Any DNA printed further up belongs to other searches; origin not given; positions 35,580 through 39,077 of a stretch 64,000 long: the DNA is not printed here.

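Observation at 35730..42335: Tandem pair of ~1060-aa paralogous secreted proteins with T9SS-type tails and no recognisable enzyme family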

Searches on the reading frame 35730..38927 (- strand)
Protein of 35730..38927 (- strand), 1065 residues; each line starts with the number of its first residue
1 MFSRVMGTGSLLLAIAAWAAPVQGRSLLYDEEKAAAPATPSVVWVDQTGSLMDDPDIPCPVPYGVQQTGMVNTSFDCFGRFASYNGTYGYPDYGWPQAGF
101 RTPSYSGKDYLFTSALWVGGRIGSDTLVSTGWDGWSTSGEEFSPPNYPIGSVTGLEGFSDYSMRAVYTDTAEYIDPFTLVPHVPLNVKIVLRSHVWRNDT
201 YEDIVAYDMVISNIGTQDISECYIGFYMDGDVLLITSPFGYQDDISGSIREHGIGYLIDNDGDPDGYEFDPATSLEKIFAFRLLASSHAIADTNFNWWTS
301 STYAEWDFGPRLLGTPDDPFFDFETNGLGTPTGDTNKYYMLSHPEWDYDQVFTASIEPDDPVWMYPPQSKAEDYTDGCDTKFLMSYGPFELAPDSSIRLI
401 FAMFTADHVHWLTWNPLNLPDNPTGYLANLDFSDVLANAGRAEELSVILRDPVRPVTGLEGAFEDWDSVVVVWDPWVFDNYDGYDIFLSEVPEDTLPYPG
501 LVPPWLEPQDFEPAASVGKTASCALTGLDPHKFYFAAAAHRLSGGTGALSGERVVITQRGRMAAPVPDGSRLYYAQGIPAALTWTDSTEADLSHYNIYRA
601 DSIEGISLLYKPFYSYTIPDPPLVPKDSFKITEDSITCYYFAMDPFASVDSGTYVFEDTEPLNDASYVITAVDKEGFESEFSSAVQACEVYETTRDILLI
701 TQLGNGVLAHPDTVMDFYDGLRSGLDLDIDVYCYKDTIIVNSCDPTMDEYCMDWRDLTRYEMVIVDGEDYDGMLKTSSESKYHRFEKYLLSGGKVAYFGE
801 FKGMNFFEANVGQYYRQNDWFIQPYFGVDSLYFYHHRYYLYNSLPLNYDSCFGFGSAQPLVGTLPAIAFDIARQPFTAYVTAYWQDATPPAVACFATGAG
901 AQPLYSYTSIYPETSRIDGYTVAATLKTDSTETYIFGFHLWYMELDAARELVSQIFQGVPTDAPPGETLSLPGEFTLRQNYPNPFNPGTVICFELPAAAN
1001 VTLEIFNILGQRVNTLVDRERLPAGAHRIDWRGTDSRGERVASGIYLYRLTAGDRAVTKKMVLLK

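Call 4: search_protein_families(library=pfam, proteins=[window:35730-38927:-], max_evalue=1)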
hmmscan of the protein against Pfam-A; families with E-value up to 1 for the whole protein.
window:35730-38927:- (1065 aa): 3 families
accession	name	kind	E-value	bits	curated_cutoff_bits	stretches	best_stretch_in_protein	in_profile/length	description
PF13860.13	FlgD_ig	-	8.2e-09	35.8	27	1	995-1052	18-75/79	FlgD Ig-like domain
PF18962.6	Por_Secre_tail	-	4.8e-05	24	27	1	981-1062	2-74/75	Secretion system C-terminal sorting domain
PF13585.12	CHU_C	-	0.0014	19.2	27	1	997-1059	25-80/86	CHU_C Type IX secretion signal domain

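Call 5: search_protein_families(library=ncbifam, proteins=[window:35730-38927:-], max_evalue=1)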
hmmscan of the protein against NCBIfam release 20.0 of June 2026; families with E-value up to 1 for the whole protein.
window:35730-38927:- (1065 aa): 13 families
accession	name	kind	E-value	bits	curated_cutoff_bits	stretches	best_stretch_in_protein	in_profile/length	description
TIGR04183.1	Por_Secre_tail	domain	2.1e-09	37.2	23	1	981-1062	2-70/72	T9SS type A sorting domain-containing protein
NF033707.1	T9SS_sortase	equivalog_domain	5.6e-08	30.9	420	1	979-1053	1000-1078/1095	type IX secretion system sortase PorU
NF005176.1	PRK06655.1-1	equivalog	3.8e-05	23.7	230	1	996-1053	94-150/197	flagellar hook assembly protein FlgD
NF052228.1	T9SS_PorZ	equivalog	0.0011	17.5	260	1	981-1056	676-746/757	type IX secretion system anionic LPS delivery protein PorZ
NF009453.0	PRK12813.1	equivalog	0.0013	18.3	264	1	1008-1051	129-172/223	flagellar basal body rod modification protein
NF053608.1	Lsa66_OmpA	equivalog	0.0015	17.1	700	1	1028-1058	204-234/581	fibronectin-binding adhesin Lsa66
NF052323.1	T9SSA_dep_M6i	equivalog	0.0074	14.2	600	1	980-1056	960-1030/1043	T9SS-dependent M6-like inactivated metalloprotease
NF009276.0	PRK12633.1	equivalog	0.011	15.5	383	1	991-1055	120-184/234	flagellar basal body rod modification protein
NF009277.0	PRK12634.1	equivalog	0.013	15.6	333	1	996-1057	119-179/221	flagellar basal body rod modification protein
NF009452.0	PRK12812.1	equivalog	0.025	13.8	258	1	1000-1052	153-206/289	flagellar basal body rod modification protein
NF038113.1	T9SSA_dep_M36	equivalog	0.082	11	885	1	979-1063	794-868/869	T9SS-dependent M36 family metallopeptidase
NF006736.0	PRK09267.1-2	equivalog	0.13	12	202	1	752-800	36-85/161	flavodoxin FldA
NF005587.0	PRK07308.1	equivalog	0.14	12.4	138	1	683-754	39-102/147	flavodoxin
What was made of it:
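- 35730..35987 (-): Gene A T9SS type A C-terminal sorting domain (residues 981-1065) plus stop codon. TIGR04183 37.2 bits against a cut-off of 23 (call 5); Pfam FlgD_ig and Por_Secre_tail (call 4)
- On T9SS type A cargo (TIGR04183 / PF18962): TIGR04183 scores 37.2 and 36.0 bits against a cut-off of 23 (call 5).
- On Class I glutamine amidotransferase-like superfamily (ThuA / GH42 domain B / GATase1): No such hit at E<=1 in Pfam or NCBIfam (calls 4, 5).
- On Peptidase C25 (gingipain/PorU): The NCBIfam PorU hit covers the tail only (call 5).
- Checked: Tails: TIGR04183 scores 37.2 and 36.0 bits against a cut-off of 23 (call 5); Pfam FlgD_ig and Por_Secre_tail also match (call 4).
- Tail above the curated cut-off in both proteins: call 5.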

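Call 6: search_solved_structures(query=window:35730-38927:-, max_evalue=10, show_alignments=2)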
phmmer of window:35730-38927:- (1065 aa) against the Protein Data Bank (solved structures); distinct sequences matched with E-value up to 10: 4.
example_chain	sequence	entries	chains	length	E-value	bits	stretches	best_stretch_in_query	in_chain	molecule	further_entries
6l4u_F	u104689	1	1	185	0.26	12.1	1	123-211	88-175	Photosystem I reaction center subunit III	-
8zeh_f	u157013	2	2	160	0.26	12.1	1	123-211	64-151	Photosystem I reaction center subunit III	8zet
1ix2_A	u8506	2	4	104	0.27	12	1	1014-1041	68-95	PcoC copper resistance protein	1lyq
8xls_F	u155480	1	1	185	0.37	11.6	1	123-211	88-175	Photosystem I reaction center subunit III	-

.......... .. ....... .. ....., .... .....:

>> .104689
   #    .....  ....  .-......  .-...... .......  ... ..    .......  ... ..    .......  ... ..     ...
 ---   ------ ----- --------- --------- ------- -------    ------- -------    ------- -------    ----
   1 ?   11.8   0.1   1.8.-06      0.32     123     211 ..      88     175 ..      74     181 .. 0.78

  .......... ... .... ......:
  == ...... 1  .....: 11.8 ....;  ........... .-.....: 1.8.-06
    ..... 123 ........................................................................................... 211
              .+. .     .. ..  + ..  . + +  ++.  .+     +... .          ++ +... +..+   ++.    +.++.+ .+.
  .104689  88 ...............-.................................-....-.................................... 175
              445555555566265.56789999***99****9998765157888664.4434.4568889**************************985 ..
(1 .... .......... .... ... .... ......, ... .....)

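Call 7: find_homologous_proteins(query=window:35730-38927:-)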
Query window:35730-38927:- (1065 aa): 149 proteins with E <= 0.001 among 8000 candidates; the best 120 are listed.
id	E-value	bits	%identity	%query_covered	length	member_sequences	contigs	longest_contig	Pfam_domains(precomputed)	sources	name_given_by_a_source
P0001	0.0e+0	2522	100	100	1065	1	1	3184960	PF18962.8,PF13860.13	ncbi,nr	ncbi:MAG: T9SS type A sorting domain-containing protein [Candidatus Zixiibacteriota bacterium]|nr:MA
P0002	0.0e+0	1138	50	95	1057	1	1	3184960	PF18962.8,PF13860.13,PF00041.28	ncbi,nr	ncbi:MAG: T9SS type A sorting domain-containing protein [Candidatus Zixiibacteriota bacterium]|nr:MA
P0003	0.0e+0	1117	51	95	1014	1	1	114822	PF18962.8,PF13860.13,PF00041.28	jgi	-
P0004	0.0e+0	1091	48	98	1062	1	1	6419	PF18962.8,PF13860.13,PF00041.28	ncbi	-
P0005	1.3e-290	985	44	99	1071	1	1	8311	PF18962.8,PF13860.13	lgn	-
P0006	1.8e-290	985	45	99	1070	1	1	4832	PF18962.8,PF13860.13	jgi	-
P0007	3.5e-287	974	46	96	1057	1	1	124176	PF18962.8,PF13860.13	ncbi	ncbi:MAG: FlgD immunoglobulin-like domain containing protein [Candidatus Zixiibacteriota bacterium]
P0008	1.7e-284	965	44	100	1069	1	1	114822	PF18962.8,PF13860.13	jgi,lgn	-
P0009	2.5e-276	938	43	100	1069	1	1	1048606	PF18962.8,PF13860.13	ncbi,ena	-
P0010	8.5e-274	929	44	100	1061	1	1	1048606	PF18962.8,PF13860.13,PF00041.28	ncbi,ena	-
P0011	2.2e-273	928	42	100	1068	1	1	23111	PF18962.8,PF13860.13,PF00041.28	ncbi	-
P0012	1.6e-270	919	43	100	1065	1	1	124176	PF18962.8,PF13860.13,PF00041.28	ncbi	ncbi:MAG: FlgD immunoglobulin-like domain containing protein [Candidatus Zixiibacteriota bacterium]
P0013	1.4e-237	809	40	99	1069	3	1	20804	PF18962.8,PF13860.13,PF00041.28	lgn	-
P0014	4.7e-235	801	41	100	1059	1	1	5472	PF18962.8,PF13860.13,PF00041.28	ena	-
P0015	3.1e-228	779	41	99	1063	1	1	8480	PF18962.8,PF13860.13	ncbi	-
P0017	7.0e-218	744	42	89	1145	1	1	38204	PF00404.25,PF00041.28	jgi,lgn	-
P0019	2.7e-210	719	39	86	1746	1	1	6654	PF00963.25,PF18962.8,PF13860.13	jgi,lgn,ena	-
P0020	3.7e-207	709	39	99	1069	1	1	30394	PF18962.8,PF13860.13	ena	-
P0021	9.7e-205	701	40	95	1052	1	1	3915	PF13585.13,PF18962.8,PF13860.13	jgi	jgi:hypothetical protein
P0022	4.8e-202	692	40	85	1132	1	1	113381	PF00404.25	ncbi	ncbi:MAG: dockerin type I domain-containing protein [bacterium]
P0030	6.4e-185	635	37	100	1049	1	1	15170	PF13585.13,PF18962.8,PF13860.13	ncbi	-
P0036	1.7e-178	614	37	89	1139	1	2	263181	PF00404.25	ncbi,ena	-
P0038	7.2e-178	612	36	95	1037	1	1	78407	PF18962.8,PF13860.13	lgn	-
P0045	6.5e-168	579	36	92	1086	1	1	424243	PF18962.8,PF13860.13,PF00041.28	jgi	jgi:hypothetical protein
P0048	5.5e-163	562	34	94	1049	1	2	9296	PF13585.13,PF18962.8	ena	-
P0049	2.1e-162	561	36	93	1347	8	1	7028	-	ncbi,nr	ncbi:MAG TPA: hypothetical protein PKY95_02200, partial [candidate division Zixibacteria bacterium]|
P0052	1.5e-157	544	37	88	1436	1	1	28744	PF13229.13,PF07602.18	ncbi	-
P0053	1.2e-149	518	35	94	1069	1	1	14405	PF18962.8,PF13860.13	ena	-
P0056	1.3e-146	508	34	91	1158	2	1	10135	PF18962.8,PF13860.13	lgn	-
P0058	1.7e-140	488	34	91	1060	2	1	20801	PF18962.8,PF00041.28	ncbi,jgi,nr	ncbi:MAG: hypothetical protein DRP47_01450 [Candidatus Zixiibacteriota bacterium]|nr:MAG: hypothetic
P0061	8.5e-130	453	32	96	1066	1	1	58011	PF18962.8,PF13860.13,PF00041.28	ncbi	-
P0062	7.4e-127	443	31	94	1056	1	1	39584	PF18962.8,PF13860.13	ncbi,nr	ncbi:MAG: T9SS type A sorting domain-containing protein [bacterium]|nr:T9SS type A sorting domain-co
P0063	1.1e-122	429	31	94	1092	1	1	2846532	PF18962.8,PF13860.13,PF00041.28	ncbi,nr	ncbi:MAG: T9SS type A sorting domain-containing protein [Candidatus Zixiibacteriota bacterium]|nr:MA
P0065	1.9e-100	355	42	32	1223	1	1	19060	PF18962.8,PF13860.13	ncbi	ncbi:MAG: FlgD immunoglobulin-like domain containing protein [bacterium]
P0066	2.4e-96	342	43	32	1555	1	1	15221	PF01839.30,PF13205.13,PF13517.13,PF18962.8,PF13860.13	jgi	-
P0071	1.0e-59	220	39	32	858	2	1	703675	-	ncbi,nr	ncbi:MAG TPA: hypothetical protein PLF13_12740 [candidate division Zixibacteria bacterium]|nr:hypoth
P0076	1.0e-52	197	34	40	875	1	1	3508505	-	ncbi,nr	ncbi:conserved exported hypothetical protein [Candidatus Zixiibacteriota bacterium]|nr:conserved exp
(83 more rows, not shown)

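Call 26: find_encoding_contigs(protein=P0009, flank=10000, max_places=2)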
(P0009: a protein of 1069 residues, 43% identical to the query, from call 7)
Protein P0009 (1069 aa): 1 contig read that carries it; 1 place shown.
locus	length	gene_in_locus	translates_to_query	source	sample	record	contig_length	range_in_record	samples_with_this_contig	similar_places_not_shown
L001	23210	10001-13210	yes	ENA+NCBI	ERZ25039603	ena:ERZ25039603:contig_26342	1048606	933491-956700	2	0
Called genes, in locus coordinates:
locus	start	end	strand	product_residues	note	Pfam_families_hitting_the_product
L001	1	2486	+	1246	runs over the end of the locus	PF02463:SMC_N, PF13175:AAA_15, PF13304:AAA_21 (weak), PF13476:AAA_23, PF13555:AAA_29 (faint), PF06470:SMC_hinge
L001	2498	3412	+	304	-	PF01656:CbiA (faint), PF02881:SRP54_N, PF00448:SRP54, PF13604:AAA_30 (weak)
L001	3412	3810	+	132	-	PF01894:YjbQ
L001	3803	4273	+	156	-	PF02590:SPOUT_MTase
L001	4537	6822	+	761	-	PF00041:fn3, PF13585:CHU_C (faint), PF13860:FlgD_ig, PF18962:Por_Secre_tail (faint)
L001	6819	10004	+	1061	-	PF00041:fn3 (faint), PF13860:FlgD_ig, PF18962:Por_Secre_tail (weak)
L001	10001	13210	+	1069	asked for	PF13860:FlgD_ig, PF18962:Por_Secre_tail (weak)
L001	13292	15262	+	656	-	PF16177:ACAS_N, PF00501:AMP-binding, PF13193:AMP-binding_C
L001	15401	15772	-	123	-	PF01145:Band_7 (weak)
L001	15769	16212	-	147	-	PF01145:Band_7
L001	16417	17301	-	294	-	-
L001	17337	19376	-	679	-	PF04851:ResIII, PF00270:DEAD (faint), PF17757:UvrB_inter, PF27431:UvrB_3rd, PF00271:Helicase_C, PF12344:UvrB, PF02151:UVR (weak)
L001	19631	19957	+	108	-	PF00829:Ribosomal_L21p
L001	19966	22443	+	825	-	PF07244:POTRA, PF01103:Omp85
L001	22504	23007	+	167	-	PF03938:OmpH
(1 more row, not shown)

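Call 27: find_encoding_contigs(protein=P0007, flank=10000, max_places=2)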
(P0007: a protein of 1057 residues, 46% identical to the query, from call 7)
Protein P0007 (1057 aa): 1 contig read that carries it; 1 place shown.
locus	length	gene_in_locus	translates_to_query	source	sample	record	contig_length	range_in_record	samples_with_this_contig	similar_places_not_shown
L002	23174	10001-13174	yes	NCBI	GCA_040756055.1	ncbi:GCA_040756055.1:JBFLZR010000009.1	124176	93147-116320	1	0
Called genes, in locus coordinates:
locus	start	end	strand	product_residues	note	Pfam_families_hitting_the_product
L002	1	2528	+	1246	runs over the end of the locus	PF02463:SMC_N, PF13175:AAA_15, PF13304:AAA_21 (weak), PF13476:AAA_23, PF13555:AAA_29 (weak), PF06470:SMC_hinge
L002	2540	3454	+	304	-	PF02881:SRP54_N, PF00448:SRP54, PF13604:AAA_30 (weak)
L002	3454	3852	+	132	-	PF01894:YjbQ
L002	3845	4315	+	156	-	PF02590:SPOUT_MTase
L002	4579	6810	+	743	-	PF00041:fn3, PF18962:Por_Secre_tail (faint), PF13860:FlgD_ig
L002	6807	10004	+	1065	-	PF00041:fn3 (faint), PF13860:FlgD_ig, PF18962:Por_Secre_tail (faint)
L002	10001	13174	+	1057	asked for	PF13860:FlgD_ig, PF18962:Por_Secre_tail (weak)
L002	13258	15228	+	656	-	PF16177:ACAS_N, PF00501:AMP-binding, PF13193:AMP-binding_C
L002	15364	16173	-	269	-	PF01145:Band_7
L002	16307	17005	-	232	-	PF02678:Pirin, PF17954:Pirin_C_2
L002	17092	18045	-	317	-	-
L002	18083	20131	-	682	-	PF00270:DEAD (faint), PF04851:ResIII, PF17757:UvrB_inter, PF27431:UvrB_3rd, PF00271:Helicase_C, PF12344:UvrB, PF02151:UVR (weak)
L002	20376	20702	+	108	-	PF00829:Ribosomal_L21p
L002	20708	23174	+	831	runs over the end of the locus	PF08478:POTRA_1 (faint), PF07244:POTRA, PF01103:Omp85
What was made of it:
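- In relatives the tandem genes overlap by 4 nt (calls 26, 27), consistent with co-expression.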

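Call 50: find_encoding_contigs(protein=P0036, flank=10000, max_places=1)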
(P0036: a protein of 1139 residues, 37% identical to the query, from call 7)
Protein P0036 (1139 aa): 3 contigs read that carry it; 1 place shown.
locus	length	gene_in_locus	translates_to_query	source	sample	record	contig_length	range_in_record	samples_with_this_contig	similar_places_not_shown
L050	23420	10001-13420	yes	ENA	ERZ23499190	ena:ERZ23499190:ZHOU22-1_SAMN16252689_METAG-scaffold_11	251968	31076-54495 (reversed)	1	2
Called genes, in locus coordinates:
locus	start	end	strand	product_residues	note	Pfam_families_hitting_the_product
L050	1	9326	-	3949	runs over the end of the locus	PF22352:K319L-like_PKD (faint), PF17892:Cadherin_5 (faint), PF13860:FlgD_ig, PF18962:Por_Secre_tail (weak)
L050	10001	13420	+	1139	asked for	PF00404:Dockerin_1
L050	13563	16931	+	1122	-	PF00404:Dockerin_1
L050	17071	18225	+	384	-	PF02771:Acyl-CoA_dh_N, PF02770:Acyl-CoA_dh_M, PF00441:Acyl-CoA_dh_1, PF22924:ACOX_C_alpha1, PF08028:Acyl-CoA_dh_2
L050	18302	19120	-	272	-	PF01145:Band_7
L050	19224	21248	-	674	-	PF04851:ResIII, PF17757:UvrB_inter, PF27431:UvrB_3rd, PF00271:Helicase_C, PF12344:UvrB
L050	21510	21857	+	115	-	PF00829:Ribosomal_L21p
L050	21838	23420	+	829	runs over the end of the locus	PF07244:POTRA, PF01103:Omp85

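Call 51: find_encoding_contigs(protein=P0022, flank=10000, max_places=1)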
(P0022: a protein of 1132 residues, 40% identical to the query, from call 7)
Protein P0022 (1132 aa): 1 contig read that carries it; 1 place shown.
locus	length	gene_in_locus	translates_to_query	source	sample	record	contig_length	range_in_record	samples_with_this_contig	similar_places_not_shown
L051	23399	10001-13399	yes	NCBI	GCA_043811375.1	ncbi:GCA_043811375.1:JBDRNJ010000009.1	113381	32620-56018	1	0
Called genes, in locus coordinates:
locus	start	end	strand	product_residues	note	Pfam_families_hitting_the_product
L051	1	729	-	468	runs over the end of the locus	PF12146:Hydrolase_4 (faint), PF00756:Esterase (faint), PF00326:Peptidase_S9, PF02230:Abhydrolase_2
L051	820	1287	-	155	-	-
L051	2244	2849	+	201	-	-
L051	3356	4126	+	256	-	PF13175:AAA_15 (faint), PF00005:ABC_tran, PF13304:AAA_21 (weak)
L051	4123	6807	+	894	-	PF12679:ABC2_membrane_2 (faint), PF12730:ABC2_membrane_4 (weak), PF13346:ABC2_membrane_5 (faint), PF12698:ABC2_membrane_3, PF23357:DUF7088, PF09822:ABC_transp_aux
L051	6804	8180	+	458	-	PF14238:DUF4340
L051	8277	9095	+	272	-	-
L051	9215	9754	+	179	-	PF01227:GTP_cyclohydroI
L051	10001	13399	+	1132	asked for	PF00404:Dockerin_1 (faint)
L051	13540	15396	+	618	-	PF13231:PMT_2, PF12569:NatA_aux_su (weak), PF00515:TPR_1 (weak), PF07719:TPR_2 (weak), PF13424:TPR_12, PF14559:TPR_19, PF13432:TPR_16 (weak), PF14559:TPR_19 (weak), +9 more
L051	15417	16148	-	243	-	PF04029:2-ph_phosp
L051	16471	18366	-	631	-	PF12969:DUF3857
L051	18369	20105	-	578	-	PF12969:DUF3857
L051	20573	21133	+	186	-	PF13302:Acetyltransf_3, PF00583:Acetyltransf_1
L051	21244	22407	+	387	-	PF00149:Metallophos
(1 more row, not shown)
